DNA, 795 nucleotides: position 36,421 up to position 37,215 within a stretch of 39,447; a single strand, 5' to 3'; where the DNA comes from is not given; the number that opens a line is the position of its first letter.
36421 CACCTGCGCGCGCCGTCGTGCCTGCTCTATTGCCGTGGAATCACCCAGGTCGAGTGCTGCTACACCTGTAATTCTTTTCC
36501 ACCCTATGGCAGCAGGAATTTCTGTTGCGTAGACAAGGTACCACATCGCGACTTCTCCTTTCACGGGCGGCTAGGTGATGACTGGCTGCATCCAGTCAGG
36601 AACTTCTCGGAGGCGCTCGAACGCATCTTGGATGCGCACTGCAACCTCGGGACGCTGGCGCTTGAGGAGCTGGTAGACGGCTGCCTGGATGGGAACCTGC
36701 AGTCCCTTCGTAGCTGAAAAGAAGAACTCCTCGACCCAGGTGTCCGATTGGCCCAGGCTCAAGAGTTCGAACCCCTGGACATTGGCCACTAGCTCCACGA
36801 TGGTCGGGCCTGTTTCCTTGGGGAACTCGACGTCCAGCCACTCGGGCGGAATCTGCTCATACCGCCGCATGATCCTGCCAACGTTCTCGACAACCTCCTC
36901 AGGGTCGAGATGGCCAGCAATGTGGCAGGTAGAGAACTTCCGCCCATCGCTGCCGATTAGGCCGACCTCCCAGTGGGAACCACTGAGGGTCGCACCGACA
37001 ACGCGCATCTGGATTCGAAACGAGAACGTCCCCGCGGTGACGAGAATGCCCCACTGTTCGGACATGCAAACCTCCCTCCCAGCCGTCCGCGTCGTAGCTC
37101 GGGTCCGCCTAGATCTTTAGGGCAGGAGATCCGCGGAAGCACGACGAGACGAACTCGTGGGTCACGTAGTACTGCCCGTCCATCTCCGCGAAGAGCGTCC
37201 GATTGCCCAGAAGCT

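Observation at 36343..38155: GC-rich four-gene orphan island with its own regulatory architecture: best candidate for an undescribed system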

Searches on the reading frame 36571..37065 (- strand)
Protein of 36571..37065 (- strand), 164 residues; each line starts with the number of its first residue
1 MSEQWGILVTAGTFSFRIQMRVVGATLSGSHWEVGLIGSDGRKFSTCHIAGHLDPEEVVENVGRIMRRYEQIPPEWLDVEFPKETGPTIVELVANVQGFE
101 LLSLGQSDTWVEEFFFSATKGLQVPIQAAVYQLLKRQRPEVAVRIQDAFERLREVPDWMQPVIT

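Call 4: search_protein_families(library=pfam, proteins=[window:36571-37065:-], max_evalue=1)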
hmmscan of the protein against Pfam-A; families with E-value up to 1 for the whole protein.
window:36571-37065:- (164 aa): 0 families

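Call 5: search_protein_families(library=padloc, proteins=[window:36571-37065:-], max_evalue=1)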
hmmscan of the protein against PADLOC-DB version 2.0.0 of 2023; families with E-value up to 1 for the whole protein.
window:36571-37065:- (164 aa): 0 families

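Call 6: search_protein_families(library=phrogs, proteins=[window:36571-37065:-], max_evalue=1)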
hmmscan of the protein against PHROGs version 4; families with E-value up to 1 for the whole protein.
window:36571-37065:- (164 aa): 1 family
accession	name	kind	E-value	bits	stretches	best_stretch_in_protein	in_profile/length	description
phrog_38212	-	unknown function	0.052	14.3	0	134-151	33-50/60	-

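Call 7: search_protein_families(library=ncbifam, proteins=[window:36571-37065:-], max_evalue=1)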
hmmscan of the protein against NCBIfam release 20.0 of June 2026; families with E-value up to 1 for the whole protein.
window:36571-37065:- (164 aa): 0 families

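Call 13: find_encoding_contigs(protein=window:36571-37065:-, flank=10000, max_places=6)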
Protein window:36571-37065:- (164 aa): 1 contig read that carries it; 1 place shown.
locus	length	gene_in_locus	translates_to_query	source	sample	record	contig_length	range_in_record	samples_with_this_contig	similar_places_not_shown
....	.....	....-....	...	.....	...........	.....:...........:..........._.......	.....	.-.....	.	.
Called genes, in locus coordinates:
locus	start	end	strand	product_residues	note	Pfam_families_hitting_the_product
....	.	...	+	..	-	?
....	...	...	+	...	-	-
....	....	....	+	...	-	-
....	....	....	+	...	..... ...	-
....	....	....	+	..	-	-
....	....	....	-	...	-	-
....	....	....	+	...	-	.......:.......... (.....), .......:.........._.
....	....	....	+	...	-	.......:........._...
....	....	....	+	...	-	-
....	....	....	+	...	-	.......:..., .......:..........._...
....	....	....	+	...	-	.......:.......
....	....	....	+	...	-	-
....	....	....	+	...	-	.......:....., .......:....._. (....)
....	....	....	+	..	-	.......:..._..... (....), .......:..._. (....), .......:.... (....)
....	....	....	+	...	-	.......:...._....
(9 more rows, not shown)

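Call 15: find_homologous_proteins(query=window:36571-37065:-, max_evalue=0.01)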
Query window:36571-37065:- (164 aa): 1 proteins with E <= 0.01 among 90 candidates.
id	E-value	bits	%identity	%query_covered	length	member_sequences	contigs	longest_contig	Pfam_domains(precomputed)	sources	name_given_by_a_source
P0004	4.8e-105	366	100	100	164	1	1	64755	-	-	-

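Call 23: search_protein_representatives(protein=window:36571-37065:-)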
Query: 164 residues. Proteins with E-value up to 0.001 (for the whole library): 3; up to 1e-10: 2; up to 1e-30: 1. The best 3 are listed.
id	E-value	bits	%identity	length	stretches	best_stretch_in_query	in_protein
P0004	1.5e-105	366.2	100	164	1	1-164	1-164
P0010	9.7e-12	61.1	34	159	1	30-160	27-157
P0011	4.9e-07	45.8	31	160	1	22-162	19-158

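Call 25: find_encoding_contigs(protein=P0010, flank=10000)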
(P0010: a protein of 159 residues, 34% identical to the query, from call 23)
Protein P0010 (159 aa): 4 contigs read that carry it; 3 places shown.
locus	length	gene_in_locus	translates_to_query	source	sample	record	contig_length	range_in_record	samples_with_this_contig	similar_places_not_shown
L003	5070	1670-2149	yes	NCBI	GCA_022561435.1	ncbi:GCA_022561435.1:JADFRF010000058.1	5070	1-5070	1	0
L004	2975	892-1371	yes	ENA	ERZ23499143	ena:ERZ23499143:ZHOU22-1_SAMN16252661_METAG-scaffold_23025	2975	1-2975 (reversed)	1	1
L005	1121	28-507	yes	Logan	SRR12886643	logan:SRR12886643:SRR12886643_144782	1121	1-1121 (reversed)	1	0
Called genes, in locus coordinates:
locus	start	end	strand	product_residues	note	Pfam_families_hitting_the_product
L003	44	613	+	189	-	PF06821:Ser_hydrolase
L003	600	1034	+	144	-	PF00293:NUDIX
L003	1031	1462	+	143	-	PF00293:NUDIX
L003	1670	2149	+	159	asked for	-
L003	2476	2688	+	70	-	-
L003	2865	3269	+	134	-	PF00293:NUDIX, PF14815:NUDIX_4 (weak)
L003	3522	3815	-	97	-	PF12844:HTH_19 (weak)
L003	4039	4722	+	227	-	PF18916:Lycopene_cyc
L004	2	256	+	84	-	?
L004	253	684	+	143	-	PF00293:NUDIX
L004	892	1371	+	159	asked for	-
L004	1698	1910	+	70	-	-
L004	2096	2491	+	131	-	PF00293:NUDIX, PF14815:NUDIX_4 (weak)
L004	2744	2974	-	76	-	?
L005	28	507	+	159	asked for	-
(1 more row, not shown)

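Call 26: find_encoding_contigs(protein=P0011, flank=10000)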
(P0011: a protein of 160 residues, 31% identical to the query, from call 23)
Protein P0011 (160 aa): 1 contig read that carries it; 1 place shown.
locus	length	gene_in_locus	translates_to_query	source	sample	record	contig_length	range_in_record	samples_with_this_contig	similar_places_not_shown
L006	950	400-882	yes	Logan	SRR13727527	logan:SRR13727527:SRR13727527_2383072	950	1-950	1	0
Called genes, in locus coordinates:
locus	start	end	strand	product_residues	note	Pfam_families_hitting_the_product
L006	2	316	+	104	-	?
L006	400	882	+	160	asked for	-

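Call 30: search_solved_structures(query=A1, max_evalue=10)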
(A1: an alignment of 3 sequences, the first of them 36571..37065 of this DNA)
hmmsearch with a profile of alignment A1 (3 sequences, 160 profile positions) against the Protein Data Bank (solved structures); distinct sequences matched with E-value up to 10: 8.
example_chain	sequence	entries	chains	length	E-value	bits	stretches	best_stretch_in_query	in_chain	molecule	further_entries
9f40_A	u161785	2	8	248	0.094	15.8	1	41-115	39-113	NPC intracellular sterol transporter 1-related protein 1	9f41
3tso_A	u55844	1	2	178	0.57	13.2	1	6-87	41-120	Ras-related protein Rab-25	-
2oil_A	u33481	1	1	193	0.66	13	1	6-87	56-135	Ras-related protein Rab-25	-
4d0g_A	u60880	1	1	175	0.82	12.7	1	5-94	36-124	RAS-RELATED PROTEIN RAB-14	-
8qeb_A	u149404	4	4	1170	0.88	12.6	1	42-115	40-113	NPC intracellular sterol transporter 1-related protein 1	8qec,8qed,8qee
6r4l_A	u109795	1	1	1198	0.92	12.5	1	42-115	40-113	NPC intracellular cholesterol transporter 1-related protein 1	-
9kea_A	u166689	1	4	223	1.2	12.1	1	88-147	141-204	FMN-binding negative transcriptional regulator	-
5j03_A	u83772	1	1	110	1.3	12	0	116-156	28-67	Potassium voltage-gated channel subfamily KQT member 3,Potassium voltage-gated channel sub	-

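Call 36: find_related_loci(query=A1, collection=genome_contigs, flank=10000)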
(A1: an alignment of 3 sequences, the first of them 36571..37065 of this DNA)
Query A1 (164 aa) in genome_contigs; peptide patterns used: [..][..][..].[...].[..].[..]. (x = any residue, [..] = any of these).
7 stretches matched a pattern, but none encodes a relative of the query by tblastn (E <= 1e-3).

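Call 37: predict_structure(alignment_id=A1)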
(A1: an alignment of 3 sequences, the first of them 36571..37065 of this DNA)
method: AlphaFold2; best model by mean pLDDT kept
length: 164 residues; sequences in the alignment: 3
mean_pLDDT: 76.1   pTM: 0.72
mean pLDDT of the five models: 76.1, 65.0, 63.2, 49.9, 48.7
residues with pLDDT >= 90: 19; 70-90: 103; 50-70: 32; < 50: 10
segments of 3 or more residues with pLDDT < 50: 1-3, 25-27, 162-164
pLDDT, mean of each block of 10 residues (from residue 1): 53 70 61 78 77 83 71 58 77 86 90 90 82 86 91 79 38
secondary structure, 60 per line:
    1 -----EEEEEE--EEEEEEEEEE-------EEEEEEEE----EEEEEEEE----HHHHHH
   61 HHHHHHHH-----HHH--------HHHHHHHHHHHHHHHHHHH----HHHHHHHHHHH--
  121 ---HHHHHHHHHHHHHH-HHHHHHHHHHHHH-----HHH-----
elements in order: E6-11 E14-23 E31-38 E43-50 H55-68 H85-103 H108-118 H124-137 H139-151

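Call 42: find_related_loci(query=A1, collection=viral_contigs, flank=5000)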
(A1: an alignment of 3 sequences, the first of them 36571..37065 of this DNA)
Query A1 (164 aa) in viral_contigs; peptide patterns used: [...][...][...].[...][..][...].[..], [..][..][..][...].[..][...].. (x = any residue, [..] = any of these).
45 stretches matched a pattern, but none encodes a relative of the query by tblastn (E <= 1e-3).

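Call 45: fold_search(model_id=the predicted structure, library=pdb)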
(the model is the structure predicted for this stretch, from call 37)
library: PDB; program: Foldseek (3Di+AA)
matches with E <= 10: 863; with E <= 0.001: 0
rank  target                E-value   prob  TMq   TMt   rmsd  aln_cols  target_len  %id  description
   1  8tcj                  1.4e-01  0.69  0.25  0.15   5.7        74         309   18  Apo crystal Structure of modified HIV reverse transcriptase p51 domain (FPC2) (released 2024-07-17)
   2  1p15_B                1.8e-01  0.09  0.17  0.12  15.9       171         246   10  Crystal structure of the D2 domain of RPTPa (released 2003-08-19)
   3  1vrt_B                1.9e-01  0.60  0.26  0.12   5.8        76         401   17  HIGH RESOLUTION STRUCTURES OF HIV-1 RT FROM FOUR RT-INHIBITOR COMPLEXES (released 1996-04-03)
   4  1ikv_B                2.1e-01  0.57  0.26  0.12   6.0        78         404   18  K103N Mutant HIV-1 Reverse Transcriptase in Complex with Efivarenz (released 2001-06-06)
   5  2o5u_C                2.2e-01  0.13  0.17  0.19  13.9       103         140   14  Crystal structure of the PA5185 protein from Pseudomonas Aeruginosa strain PAO1- orthorhombic form (C222). (released 2007-12-18)
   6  6bsi_B                2.3e-01  0.57  0.26  0.12   5.9        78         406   17  Structure of HIV-1 RT complexed with an RNA/DNA hybrid containing the polypurine-tract sequence (released 2018-01-03)
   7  8vb6_B                2.3e-01  0.54  0.25  0.13   6.0        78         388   18  Kinetic intermediate states of HIV-1 RT DNA synthesis captured by cryo-EM (released 2024-12-11)
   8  2c5u_A                2.3e-01  0.15  0.22  0.12  14.2       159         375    8  T4 RNA Ligase (Rnl1) Crystal Structure (released 2005-11-04)
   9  2jjd_D                2.3e-01  0.11  0.18  0.07  17.2       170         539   12  Protein Tyrosine Phosphatase, Receptor Type, E isoform (released 2008-04-08)
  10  6amo_D                2.4e-01  0.54  0.26  0.12   6.0        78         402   18  STRUCTURE OF HIV-1 REVERSE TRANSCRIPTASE (RT) TERNARY COMPLEX WITH A DOUBLE STRANDED DNA AND AN INCOMING D4TTP AT PH 7 (released 2018-08-15)
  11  2vg5_B                2.4e-01  0.51  0.25  0.12   6.1        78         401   18  Crystal structures of HIV-1 reverse transcriptase complexes with thiocarbamate non-nucleoside inhibitors (released 2007-12-11)
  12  5g3q_B                2.7e-01  0.84  0.35  0.61   3.9        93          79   12  Crystal structure of a hypothetical domain in WNK1 (released 2017-05-31)
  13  2k4v_MODEL_1_A        2.9e-01  0.16  0.20  0.25  14.9       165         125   14  Solution structure of uncharacterized protein PA1076 from Pseudomonas aeruginosa. Northeast Structural Genomic (released 2008-08-19)
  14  4ttx_A                2.9e-01  0.15  0.21  0.22   9.3       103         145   13  N-terminal domain of C. Reinhardtii SAS-6 homolog bld12p variant G94C K146C (NN19) (released 2015-07-01)
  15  7z29_B                3.1e-01  0.47  0.25  0.12   5.8        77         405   17  Cryo-EM structure of NNRTI resistant M184I/E138K mutant HIV-1 reverse transcriptase with a DNA aptamer in complex with (released 2022-07-20)
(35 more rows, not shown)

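Call 54: find_related_loci(query=A1, collection=metagenome_contigs, flank=10000)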
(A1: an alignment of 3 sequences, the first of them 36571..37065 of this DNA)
Query A1 (164 aa) in metagenome_contigs; peptide patterns used: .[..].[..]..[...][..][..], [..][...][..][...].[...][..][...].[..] (x = any residue, [..] = any of these).
217 stretches matched a pattern, but none encodes a relative of the query by tblastn (E <= 1e-3).

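Call 68: search_dna_similar(query=window:36571-37065:-, collection=plasmids, mode=protein, max_evalue=0.1, max_rows=8)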
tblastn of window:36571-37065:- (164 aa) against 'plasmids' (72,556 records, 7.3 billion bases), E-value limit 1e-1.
No match.

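Call 77: search_protein_families(library=ncbifam, proteins=[P0010, P0011], max_evalue=1)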
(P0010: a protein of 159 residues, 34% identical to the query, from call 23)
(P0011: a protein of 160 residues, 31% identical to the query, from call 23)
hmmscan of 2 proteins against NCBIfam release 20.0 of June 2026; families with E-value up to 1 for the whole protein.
P0010 (159 aa): 0 families

P0011 (160 aa): 2 families
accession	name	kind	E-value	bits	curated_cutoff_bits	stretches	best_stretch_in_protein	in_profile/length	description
NF010633.0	PRK14030.1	subfamily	0.095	11.8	743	1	52-92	18-57/445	glutamate dehydrogenase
NF010486.0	PRK13909.1-3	equivalog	0.2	9.6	1109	1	43-101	786-844/921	RecB-like helicase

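Call 78: fold_search(model_id=the predicted structure, library=viral)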
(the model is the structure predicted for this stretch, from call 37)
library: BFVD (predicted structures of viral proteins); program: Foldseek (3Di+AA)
matches with E <= 10: 1229; with E <= 0.001: 0
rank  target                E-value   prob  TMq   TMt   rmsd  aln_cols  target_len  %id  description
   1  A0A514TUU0            5.3e-03  0.69  0.23  0.23  15.3       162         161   15  Uncharacterized protein [Aeromonas phage PS1]
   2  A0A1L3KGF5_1          1.9e-02  0.44  0.26  0.08  15.3       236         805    9  (no name in the UniProt tables at hand)
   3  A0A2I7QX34            2.5e-02  0.69  0.23  0.26  15.6       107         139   12  (no name in the UniProt tables at hand)
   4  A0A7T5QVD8            2.9e-02  0.14  0.17  0.10  28.4       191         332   12  (no name in the UniProt tables at hand)
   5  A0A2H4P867            3.5e-02  0.94  0.25  0.31   8.7        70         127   13  Uncharacterized protein [Pseudomonas phage ventosus]
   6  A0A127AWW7            3.5e-02  0.44  0.26  0.23  11.9       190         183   12  Uncharacterized protein [Bacillus phage SP-15]
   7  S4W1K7                3.5e-02  0.41  0.23  0.17  13.6       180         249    7  Ankyrin repeat domain containing protein [Pandoravirus salinus]
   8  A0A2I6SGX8            3.7e-02  0.15  0.17  0.16  16.8       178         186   15  Putative tyrosine phosphatase 1 [Microplitis mediator bracovirus]
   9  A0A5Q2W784            4.1e-02  0.41  0.22  0.18  15.6       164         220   13  (no name in the UniProt tables at hand)
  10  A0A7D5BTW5            4.9e-02  0.51  0.23  0.26   8.0       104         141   10  (no name in the UniProt tables at hand)
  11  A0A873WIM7            5.2e-02  0.92  0.31  0.47   4.9        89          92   12  Uncharacterized protein [Klebsiella phage Miami]
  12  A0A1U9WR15            7.3e-02  0.33  0.24  0.19  19.9       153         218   10  ERF superfamily protein [Escherichia phage vB_EcoS_ESCO41]
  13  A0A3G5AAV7            7.3e-02  0.18  0.20  0.11  15.5       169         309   11  MYND-type domain-containing protein [Hyperionvirus sp.]
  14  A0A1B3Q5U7            7.7e-02  0.14  0.19  0.07  32.4       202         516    7  Phage maturation protein [ssRNA phage DC]
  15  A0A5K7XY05            8.2e-02  0.18  0.23  0.14  16.9       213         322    8  Uncharacterized protein (Fragment) [Abalone asfa-like virus]
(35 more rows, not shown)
